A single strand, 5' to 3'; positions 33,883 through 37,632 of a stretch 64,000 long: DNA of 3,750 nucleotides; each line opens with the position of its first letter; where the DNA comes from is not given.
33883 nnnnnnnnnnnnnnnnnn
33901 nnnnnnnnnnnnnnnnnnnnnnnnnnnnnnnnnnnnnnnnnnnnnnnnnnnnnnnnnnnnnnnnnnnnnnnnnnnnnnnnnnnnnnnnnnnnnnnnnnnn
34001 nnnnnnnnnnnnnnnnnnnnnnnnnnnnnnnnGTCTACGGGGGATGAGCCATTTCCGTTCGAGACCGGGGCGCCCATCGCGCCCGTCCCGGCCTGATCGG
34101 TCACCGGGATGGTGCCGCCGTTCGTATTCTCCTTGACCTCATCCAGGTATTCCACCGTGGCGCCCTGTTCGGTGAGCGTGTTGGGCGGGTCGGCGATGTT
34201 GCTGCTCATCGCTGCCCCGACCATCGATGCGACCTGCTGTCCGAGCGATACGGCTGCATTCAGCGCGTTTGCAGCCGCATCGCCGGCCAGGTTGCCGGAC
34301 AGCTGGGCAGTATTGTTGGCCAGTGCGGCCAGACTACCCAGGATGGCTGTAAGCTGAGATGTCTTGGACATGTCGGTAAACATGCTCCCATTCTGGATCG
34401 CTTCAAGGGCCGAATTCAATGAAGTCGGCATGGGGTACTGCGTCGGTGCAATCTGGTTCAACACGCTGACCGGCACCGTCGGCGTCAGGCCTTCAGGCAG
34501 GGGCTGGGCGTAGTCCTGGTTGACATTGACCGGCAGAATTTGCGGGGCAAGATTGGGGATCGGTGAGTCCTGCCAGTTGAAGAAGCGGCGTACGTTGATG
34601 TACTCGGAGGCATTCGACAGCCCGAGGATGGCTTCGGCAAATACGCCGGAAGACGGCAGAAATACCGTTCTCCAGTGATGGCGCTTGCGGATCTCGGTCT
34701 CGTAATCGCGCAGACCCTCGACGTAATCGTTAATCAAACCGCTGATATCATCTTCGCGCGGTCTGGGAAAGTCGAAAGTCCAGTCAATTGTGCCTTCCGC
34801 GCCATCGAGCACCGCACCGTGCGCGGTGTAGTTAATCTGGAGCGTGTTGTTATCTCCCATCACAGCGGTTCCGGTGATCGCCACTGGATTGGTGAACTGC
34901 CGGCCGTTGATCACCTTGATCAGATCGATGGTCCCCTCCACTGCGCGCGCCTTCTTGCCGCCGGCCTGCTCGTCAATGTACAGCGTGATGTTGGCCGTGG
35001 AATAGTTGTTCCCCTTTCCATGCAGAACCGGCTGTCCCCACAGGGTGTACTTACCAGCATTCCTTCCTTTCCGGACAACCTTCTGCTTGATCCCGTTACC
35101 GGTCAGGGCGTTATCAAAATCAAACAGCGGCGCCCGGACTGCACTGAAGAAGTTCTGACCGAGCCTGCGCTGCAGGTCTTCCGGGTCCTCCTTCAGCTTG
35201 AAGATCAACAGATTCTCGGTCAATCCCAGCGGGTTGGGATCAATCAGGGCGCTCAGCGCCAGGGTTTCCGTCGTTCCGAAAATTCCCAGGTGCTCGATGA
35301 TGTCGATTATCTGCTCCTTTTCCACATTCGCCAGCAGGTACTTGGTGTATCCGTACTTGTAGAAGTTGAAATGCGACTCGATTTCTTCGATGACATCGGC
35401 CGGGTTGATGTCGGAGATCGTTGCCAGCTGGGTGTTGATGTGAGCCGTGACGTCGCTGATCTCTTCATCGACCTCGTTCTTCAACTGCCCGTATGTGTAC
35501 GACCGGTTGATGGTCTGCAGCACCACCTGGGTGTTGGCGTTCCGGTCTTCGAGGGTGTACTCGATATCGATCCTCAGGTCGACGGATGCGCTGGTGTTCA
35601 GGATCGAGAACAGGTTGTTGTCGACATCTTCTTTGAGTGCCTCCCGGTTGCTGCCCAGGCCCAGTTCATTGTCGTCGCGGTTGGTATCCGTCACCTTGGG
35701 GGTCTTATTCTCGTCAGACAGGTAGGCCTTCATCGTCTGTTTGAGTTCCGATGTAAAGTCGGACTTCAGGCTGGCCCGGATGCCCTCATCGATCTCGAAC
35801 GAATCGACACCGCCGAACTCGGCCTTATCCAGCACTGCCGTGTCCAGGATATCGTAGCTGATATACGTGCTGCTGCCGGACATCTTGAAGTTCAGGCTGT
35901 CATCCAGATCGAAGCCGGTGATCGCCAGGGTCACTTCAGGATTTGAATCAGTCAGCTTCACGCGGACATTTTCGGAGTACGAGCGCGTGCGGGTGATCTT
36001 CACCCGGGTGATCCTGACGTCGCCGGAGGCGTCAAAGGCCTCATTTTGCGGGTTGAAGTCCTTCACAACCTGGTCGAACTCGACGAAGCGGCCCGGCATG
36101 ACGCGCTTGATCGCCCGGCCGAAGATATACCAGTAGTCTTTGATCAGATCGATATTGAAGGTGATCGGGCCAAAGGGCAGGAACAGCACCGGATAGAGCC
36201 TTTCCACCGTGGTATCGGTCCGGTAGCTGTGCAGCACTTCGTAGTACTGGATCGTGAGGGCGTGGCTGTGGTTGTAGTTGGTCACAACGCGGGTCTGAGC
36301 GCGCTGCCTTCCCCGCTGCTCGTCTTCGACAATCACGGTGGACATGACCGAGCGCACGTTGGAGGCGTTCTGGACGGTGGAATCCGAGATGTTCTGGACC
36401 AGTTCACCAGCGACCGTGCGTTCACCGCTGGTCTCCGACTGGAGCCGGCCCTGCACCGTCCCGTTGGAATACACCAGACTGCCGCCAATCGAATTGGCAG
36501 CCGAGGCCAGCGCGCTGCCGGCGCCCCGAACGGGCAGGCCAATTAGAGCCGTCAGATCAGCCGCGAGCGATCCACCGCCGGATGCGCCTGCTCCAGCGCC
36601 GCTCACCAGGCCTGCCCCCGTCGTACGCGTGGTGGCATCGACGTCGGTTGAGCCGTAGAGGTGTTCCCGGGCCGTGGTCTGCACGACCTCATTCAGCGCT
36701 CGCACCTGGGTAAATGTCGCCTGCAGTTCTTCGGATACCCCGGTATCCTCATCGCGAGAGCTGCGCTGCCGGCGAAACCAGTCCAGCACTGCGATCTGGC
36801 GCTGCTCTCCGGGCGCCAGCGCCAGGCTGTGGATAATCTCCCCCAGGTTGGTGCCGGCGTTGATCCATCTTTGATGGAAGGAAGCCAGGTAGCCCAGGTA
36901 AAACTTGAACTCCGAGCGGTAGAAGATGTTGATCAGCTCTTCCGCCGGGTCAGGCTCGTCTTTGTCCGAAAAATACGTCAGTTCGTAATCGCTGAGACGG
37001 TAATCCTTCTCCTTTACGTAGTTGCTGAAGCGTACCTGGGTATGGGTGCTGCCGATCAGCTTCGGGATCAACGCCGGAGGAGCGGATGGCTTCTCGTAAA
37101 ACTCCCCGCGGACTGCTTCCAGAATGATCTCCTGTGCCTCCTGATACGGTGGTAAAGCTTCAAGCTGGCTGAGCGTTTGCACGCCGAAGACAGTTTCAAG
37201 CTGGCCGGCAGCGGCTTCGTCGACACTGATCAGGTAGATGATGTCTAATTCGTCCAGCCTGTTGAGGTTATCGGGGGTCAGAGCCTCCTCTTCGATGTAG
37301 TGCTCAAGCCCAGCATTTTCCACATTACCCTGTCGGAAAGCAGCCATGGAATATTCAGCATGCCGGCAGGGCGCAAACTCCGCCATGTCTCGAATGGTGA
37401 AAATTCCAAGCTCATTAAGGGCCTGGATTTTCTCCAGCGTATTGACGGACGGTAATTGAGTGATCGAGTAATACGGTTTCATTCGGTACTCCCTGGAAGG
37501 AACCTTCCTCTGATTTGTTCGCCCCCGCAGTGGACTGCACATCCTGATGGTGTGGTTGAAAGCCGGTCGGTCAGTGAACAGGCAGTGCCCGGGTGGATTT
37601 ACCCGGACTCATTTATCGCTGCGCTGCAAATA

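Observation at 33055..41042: Divergent two-part module: giant orphan protein facing an AfsR-like SARP-NB-ARC-TPR STAND sensor/regulator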

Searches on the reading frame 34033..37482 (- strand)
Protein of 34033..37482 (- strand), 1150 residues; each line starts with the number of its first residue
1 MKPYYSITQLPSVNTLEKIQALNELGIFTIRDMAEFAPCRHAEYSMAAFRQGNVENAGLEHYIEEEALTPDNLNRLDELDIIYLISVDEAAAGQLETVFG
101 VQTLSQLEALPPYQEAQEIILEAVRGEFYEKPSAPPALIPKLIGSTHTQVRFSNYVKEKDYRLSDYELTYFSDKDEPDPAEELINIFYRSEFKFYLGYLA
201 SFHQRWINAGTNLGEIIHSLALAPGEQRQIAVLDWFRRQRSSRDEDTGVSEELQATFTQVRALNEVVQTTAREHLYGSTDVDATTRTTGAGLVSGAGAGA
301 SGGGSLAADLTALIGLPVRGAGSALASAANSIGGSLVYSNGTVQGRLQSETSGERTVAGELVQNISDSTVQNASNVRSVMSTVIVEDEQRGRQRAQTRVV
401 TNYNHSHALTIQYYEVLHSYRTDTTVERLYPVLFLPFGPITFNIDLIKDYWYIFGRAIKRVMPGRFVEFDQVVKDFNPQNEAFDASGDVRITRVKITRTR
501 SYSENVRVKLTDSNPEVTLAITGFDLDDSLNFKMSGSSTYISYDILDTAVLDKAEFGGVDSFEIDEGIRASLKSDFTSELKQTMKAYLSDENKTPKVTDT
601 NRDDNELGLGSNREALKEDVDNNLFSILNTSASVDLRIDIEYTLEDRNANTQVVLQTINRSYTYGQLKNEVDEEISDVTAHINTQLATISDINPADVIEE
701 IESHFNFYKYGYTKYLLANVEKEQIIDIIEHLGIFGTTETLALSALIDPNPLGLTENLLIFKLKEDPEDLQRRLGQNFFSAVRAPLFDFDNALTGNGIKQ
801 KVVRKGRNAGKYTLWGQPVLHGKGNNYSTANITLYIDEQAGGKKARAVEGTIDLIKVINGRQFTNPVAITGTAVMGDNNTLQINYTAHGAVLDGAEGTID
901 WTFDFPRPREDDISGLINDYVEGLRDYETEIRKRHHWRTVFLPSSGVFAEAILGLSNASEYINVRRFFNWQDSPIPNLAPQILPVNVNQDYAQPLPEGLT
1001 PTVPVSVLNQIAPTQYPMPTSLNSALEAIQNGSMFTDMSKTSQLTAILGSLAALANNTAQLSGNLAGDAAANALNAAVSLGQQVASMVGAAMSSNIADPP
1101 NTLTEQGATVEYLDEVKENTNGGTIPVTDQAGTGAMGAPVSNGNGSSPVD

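Call 57: predict_structure(alignment_id=A3)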
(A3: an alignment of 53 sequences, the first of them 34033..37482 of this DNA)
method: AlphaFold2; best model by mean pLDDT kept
length: 1150 residues; sequences in the alignment: 53
mean_pLDDT: 72.8   pTM: 0.52
mean pLDDT of the five models: 72.8, 72.0, 71.3, 69.1, 67.8
residues with pLDDT >= 90: 479; 70-90: 261; 50-70: 104; < 50: 306
segments of 3 or more residues with pLDDT < 50: 126-135, 140-145, 237-391, 954-963, 987-1023, 1025-1044, 1050-1052, 1054-1096, 1143-1150
pLDDT, mean of each block of 10 residues (from residue 1): 70 90 91 90 87 78 89 91 92 93 94 87 54 47 54 90 94 84 94 96 80 72 67 54 36 28 27 32 32 30 28 29 27 28 31 33 28 34 35 61 63 77 89 97 95 94 87 80 79 95 95 90 92 93 92 89 93 95 95 90 89 93 95 94 89 89 94 93 78 78 96 95 94 93 94 94 91 90 87 92 92 91 77 95 91 91 93 92 93 91 88 90 94 85 68 46 48 51 50 35 30 32 45 43 49 46 44 45 43 47 67 74 72 71 40
secondary structure, 60 per line:
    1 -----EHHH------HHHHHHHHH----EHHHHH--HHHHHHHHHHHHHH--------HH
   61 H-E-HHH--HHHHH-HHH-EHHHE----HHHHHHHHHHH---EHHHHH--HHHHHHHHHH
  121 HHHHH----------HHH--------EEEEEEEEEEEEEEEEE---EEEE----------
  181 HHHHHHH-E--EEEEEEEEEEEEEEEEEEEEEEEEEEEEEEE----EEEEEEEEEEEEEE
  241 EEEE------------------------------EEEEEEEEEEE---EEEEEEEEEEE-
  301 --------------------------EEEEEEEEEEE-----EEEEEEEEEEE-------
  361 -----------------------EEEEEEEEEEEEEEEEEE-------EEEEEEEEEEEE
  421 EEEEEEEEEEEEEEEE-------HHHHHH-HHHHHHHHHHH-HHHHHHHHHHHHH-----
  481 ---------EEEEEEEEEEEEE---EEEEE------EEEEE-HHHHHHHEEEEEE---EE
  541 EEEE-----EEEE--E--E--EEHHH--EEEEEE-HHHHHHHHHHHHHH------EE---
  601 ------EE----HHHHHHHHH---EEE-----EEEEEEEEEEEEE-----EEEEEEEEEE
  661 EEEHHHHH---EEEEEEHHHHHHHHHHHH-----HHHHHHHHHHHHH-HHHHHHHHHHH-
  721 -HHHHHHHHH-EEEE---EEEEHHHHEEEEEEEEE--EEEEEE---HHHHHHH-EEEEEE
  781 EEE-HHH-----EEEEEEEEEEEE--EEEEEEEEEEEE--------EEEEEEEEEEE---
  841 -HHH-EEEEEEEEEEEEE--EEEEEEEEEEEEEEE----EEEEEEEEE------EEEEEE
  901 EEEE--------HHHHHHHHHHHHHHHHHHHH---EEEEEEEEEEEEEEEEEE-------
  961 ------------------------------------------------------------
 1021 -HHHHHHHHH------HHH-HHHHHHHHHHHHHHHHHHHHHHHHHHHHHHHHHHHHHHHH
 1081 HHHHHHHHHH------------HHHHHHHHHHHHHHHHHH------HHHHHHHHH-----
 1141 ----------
elements in order (helices of 4 or more, strands of 3 or more residues): H16-24 H30-34 H37-50 H70-74 H89-99 H104-108 H111-125 E147-163 E167-170 H181-187 E192-222 E227-244 E275-285 E289-299 E327-337 E343-353 E384-401 E409-436 H444-449 H451-461 H463-475 E490-502 E506-510 E517-521 H523-529 E530-535 E539-544 E550-553 E569-574 H576-589 H613-621 E625-627 E633-645 E651-663 H664-668 E672-677 H678-689 H695-707 H709-719 H722-730 E732-735 E739-742 H743-746 E747-755 E758-763 H767-773 E775-783 E793-804 E807-818 E827-837 E846-858 E861-875 E880-888 E895-904 H913-932 E936-953 H1022-1030 H1041-1090 H1103-1120 H1127-1135
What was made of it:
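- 34063..37482 (-): Conserved scaffold, aa 1-1140. It comprises an N-terminal helical region (1-125), very long beta-hairpins whose tips carry the invariant LALAPGE and NYNHxH motifs, a disordered Gly/Ser/Thr-rich insert (237-391), well-folded alpha/beta domains (444-950), a second invariant block (943-976) and a long Ala-rich helix (1041-1090). AF2 model with pLDDT 72.8 (call 57).
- Closest known: Beta-pore-forming toxins. Same: The model has ~30-residue beta-hairpins and a Ser/Thr/Gly-rich insert (call 57).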

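Call 59: fold_search(model_id=the predicted structure, library=pdb)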
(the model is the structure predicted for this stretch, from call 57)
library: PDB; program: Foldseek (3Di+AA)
matches with E <= 10: 743; with E <= 0.001: 0
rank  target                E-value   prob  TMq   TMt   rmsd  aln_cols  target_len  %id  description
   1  9ign_H                1.5e-02  0.12  0.03  0.06  32.1       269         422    6  Aerolysin E254A/E258A in styrene-maleic acid lipid particles (released 2025-11-26)
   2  4gf4                  1.6e-02  0.47  0.08  0.23  35.6       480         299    6  Low pH structure of Pseudomonas putida OprB (released 2012-10-24)
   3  9fm6_A                2.8e-02  0.23  0.05  0.11  21.3       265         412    8  Aerolysin Wildtype in styrene-maleic acid lipid particles (released 2025-02-12)
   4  8ah9                  3.6e-02  1.00  0.08  0.57   5.0       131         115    7  De novo retro-aldolase RAbetaB-16.1 (released 2023-08-16)
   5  6rb9_A                4.6e-02  0.11  0.03  0.10  26.1       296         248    6  The pore structure of Clostridium perfringens epsilon toxin (released 2019-06-19)
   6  6uwr_A                6.5e-02  0.04  0.05  0.07  45.5       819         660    7  Clostridium difficile binary toxin translocase CDTb in asymmetric tetradecamer conformation (released 2020-01-22)
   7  5yvf_A                9.1e-02  0.18  0.07  0.20  28.1       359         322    7  Crystal structure of BFA1 (released 2018-08-08)
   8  6ekt                  9.1e-02  0.15  0.06  0.15  29.3       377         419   12  Structure of P47 from Clostridium botulinum A2 (released 2017-10-25)
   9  7zgx_A                9.5e-02  0.06  0.06  0.07  32.5       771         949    6  S-layer Deinoxanthin Binding Complex, C1 symmetry (released 2022-07-13)
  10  3wi5                  1.1e-01  0.08  0.06  0.15  33.0       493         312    6  Crystal structure of the Loop 7 mutant PorB from Neisseria meningitidis serogroup B (released 2014-01-01)
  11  8agd_A                1.2e-01  0.03  0.05  0.06  34.8       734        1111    7  Full SDBC and SOD assembly (released 2023-04-12)
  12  6lbe_C                1.3e-01  0.12  0.05  0.17  26.2       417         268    7  Crystal structure of bony fish MHC class I binding beta2M-2 for 2.6 angstrom (released 2020-11-04)
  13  7lhg_C                1.3e-01  0.08  0.06  0.08  34.2       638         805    6  Cryo-EM structure of E. coli P pilus tip assembly intermediate PapC-PapD-PapK-PapG in the first conformation (released 2021-08-11)
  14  2vqi_B                1.3e-01  0.03  0.05  0.10  34.6       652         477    6  Structure of the P pilus usher (PapC) translocation pore (released 2008-05-27)
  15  6i2j                  1.3e-01  0.03  0.05  0.07  41.3       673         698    7  Crystal structure of the ferric enterobactin receptor mutant (Q482A) from Pseudomonas aeruginosa (PfeA) in complex with  (released 2019-01-16)
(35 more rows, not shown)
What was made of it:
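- On Aerolysin-type beta-pore-forming toxins: The best Foldseek hits are aerolysin and epsilon-toxin pores, but with E 0.015-0.05 and probability about 0.1-0.2 (call 59).
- Closest known: Beta-pore-forming toxins. Same: Pore-state aerolysin and epsilon toxin are the top PDB hits (call 59).
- The best, non-significant, fold hits are pore-state beta-toxins (calls 57, 59).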

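Call 61: fold_search(model_id=the predicted structure, library=viral)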
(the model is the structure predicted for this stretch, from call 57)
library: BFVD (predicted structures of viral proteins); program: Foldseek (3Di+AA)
matches with E <= 10: 338; with E <= 0.001: 0
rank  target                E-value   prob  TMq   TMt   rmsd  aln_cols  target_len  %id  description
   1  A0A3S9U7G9            2.4e-03  0.63  0.06  0.06  31.6       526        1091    8  (no name in the UniProt tables at hand)
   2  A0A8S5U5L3            3.8e-03  0.09  0.04  0.06  34.6       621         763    9  Uncharacterized protein [Podoviridae sp. cthJQ11]
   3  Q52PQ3                1.3e-02  0.21  0.06  0.05  28.6       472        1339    7  Possible phage tail protein [Xanthomonas phage Xp15]
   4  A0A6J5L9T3            1.3e-02  0.06  0.05  0.08  55.0       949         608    6  Autotransporter beta-domain containing protein [uncultured Caudovirales phage]
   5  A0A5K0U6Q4            1.6e-02  0.82  0.08  0.14  36.3       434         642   12  Uncharacterized protein [Yasminevirus sp. GU-2018]
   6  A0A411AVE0            2.2e-02  0.66  0.06  0.17  30.9       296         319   10  (no name in the UniProt tables at hand)
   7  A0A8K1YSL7            2.7e-02  0.15  0.05  0.10  30.7       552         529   10  Tail fiber protein (Fragment) [Klebsiella phage vB_Kpn-VAC111]
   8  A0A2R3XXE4            2.9e-02  0.14  0.04  0.08  44.0       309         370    8  Uncharacterized protein [Human betaherpesvirus 6]
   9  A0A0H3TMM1            3.3e-02  0.12  0.03  0.05  34.8       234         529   11  (no name in the UniProt tables at hand)
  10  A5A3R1                3.7e-02  0.20  0.06  0.06  26.9       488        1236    9  (no name in the UniProt tables at hand)
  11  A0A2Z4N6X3            3.7e-02  0.04  0.06  0.06  30.4       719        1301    9  (no name in the UniProt tables at hand)
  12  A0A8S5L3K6            3.7e-02  0.03  0.04  0.07  55.8       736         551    6  Maturation protein [ssRNA phage SRR6050738_2]
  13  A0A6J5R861            4.5e-02  0.04  0.04  0.06  39.6       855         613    6  Autotransporter beta-domain containing protein [uncultured Caudovirales phage]
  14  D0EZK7                6.2e-02  0.04  0.05  0.04  38.4       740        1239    8  PPPDE domain-containing protein [Bombyx mori cytoplasmic polyhedrosis virus]
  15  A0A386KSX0            7.6e-02  0.16  0.06  0.07  25.0       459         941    7  Host specificity protein J [Caulobacter phage Kronos]
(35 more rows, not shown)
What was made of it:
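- Tried and rejected: Nothing significant in PDB or BFVD (calls 59, 61).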

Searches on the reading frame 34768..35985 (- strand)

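Call 53: search_protein_families(library=pfam, proteins=[window:34768-35985:-], max_evalue=5)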
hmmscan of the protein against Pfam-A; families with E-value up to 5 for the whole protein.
window:34768-35985:- (406 aa): 2 families
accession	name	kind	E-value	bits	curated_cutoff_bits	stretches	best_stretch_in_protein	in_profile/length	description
PF17241.8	Retrotran_gag_4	-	0.29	11.3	23.5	1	113-173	64-126/154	Ty5 Gag N-terminal region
PF00114.24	Pilin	-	0.81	11.1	22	1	78-159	12-78/108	Pilin (bacterial filament)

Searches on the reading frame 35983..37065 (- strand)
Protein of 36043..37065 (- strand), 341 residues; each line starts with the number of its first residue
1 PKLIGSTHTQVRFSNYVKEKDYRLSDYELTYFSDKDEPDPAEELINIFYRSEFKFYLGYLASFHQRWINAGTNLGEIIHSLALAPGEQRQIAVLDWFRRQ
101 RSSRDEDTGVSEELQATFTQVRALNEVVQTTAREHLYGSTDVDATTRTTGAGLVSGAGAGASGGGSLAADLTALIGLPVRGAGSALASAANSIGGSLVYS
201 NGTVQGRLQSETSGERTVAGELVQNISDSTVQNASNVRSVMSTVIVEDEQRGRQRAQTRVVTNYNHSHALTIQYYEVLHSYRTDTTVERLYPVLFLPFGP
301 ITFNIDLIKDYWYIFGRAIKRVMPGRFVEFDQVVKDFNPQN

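Call 53: search_protein_families(library=pfam, proteins=[window:35983-36915:-], max_evalue=5)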
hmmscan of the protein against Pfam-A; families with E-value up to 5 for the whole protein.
window:35983-36915:- (311 aa): 0 families

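Call 86: search_protein_representatives(protein=window:36043-37065:-)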
Query: 341 residues. Proteins with E-value up to 0.001 (for the whole library): 2218; up to 1e-10: 1633; up to 1e-30: 222. The best 150 are listed.
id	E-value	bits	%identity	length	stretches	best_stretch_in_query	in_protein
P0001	1.5e-221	750.6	100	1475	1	1-341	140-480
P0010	8.5e-153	524.7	68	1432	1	1-341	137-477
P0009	1.5e-148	510.8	70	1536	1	1-341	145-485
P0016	6.2e-134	462.7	61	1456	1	1-340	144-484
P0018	9.7e-131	452.2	62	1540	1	1-341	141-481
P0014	5.2e-130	449.8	62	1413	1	1-341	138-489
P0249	1.1e-127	442.2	64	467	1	1-319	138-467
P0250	3.7e-126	437.2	63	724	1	1-341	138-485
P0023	7.9e-125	432.8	62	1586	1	1-341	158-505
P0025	1.0e-124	432.4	60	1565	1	1-341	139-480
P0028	4.0e-119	414.1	62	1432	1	1-341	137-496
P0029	7.7e-119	413.1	58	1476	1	1-341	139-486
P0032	1.4e-111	389.2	55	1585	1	1-341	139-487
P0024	7.7e-111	386.9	55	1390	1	1-341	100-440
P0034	6.6e-109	380.5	54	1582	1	1-341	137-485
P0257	3.8e-67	243.3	47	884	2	55-322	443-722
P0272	1.6e-58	214.9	39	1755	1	1-316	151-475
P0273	1.9e-58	214.7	48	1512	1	55-315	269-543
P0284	4.6e-56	206.9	47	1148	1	55-316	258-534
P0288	3.2e-55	204.1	42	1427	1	38-325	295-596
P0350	1.1e-34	136.6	40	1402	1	55-310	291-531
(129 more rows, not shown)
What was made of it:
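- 33055..37482 (-): Giant gene, 1,475 aa, including the stop codon at 33055-33057. It belongs to a large uncharacterised family. The family has 2,218 clusters at 50% identity (call 86).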

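Call 90: search_protein_families(library=pfam, proteins=[P0257, P0288, P0273, P0350, P0272, P0284], max_evalue=0.001)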
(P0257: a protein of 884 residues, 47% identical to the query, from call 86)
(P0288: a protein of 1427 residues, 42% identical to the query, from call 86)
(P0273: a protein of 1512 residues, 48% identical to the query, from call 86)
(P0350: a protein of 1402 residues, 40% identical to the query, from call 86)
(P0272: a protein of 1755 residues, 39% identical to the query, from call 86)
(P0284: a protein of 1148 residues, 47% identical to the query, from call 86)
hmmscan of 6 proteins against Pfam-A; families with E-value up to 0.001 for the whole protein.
P0257 (884 aa): 0 families

P0288 (1427 aa): 0 families

P0273 (1512 aa): 0 families

P0350 (1402 aa): 1 family
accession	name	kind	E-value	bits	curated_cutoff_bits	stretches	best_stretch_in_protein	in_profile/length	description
PF01510.30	Amidase_2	-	7.4e-07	30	26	1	1152-1267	3-111/131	N-acetylmuramoyl-L-alanine amidase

P0272 (1755 aa): 1 family
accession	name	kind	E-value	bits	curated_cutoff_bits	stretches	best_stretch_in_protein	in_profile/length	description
PF01085.23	HH_signal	-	8.7e-25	87.8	22.1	1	1606-1751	20-161/161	Hedgehog amino-terminal signalling domain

P0284 (1148 aa): 0 families

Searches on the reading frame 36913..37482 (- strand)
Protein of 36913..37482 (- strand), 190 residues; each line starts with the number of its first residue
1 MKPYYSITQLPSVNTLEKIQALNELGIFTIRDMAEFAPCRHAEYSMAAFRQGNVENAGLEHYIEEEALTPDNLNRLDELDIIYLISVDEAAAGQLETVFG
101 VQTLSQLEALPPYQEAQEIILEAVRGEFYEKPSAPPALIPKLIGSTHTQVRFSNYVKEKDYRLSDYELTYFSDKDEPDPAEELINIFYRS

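Call 53: search_protein_families(library=pfam, proteins=[window:36913-37482:-], max_evalue=5)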
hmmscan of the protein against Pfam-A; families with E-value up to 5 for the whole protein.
window:36913-37482:- (190 aa): 1 family
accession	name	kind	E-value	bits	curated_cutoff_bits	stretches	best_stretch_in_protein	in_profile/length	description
PF13309.12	HTH_22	-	0.06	13.8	29.6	1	10-35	20-45/63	HTH domain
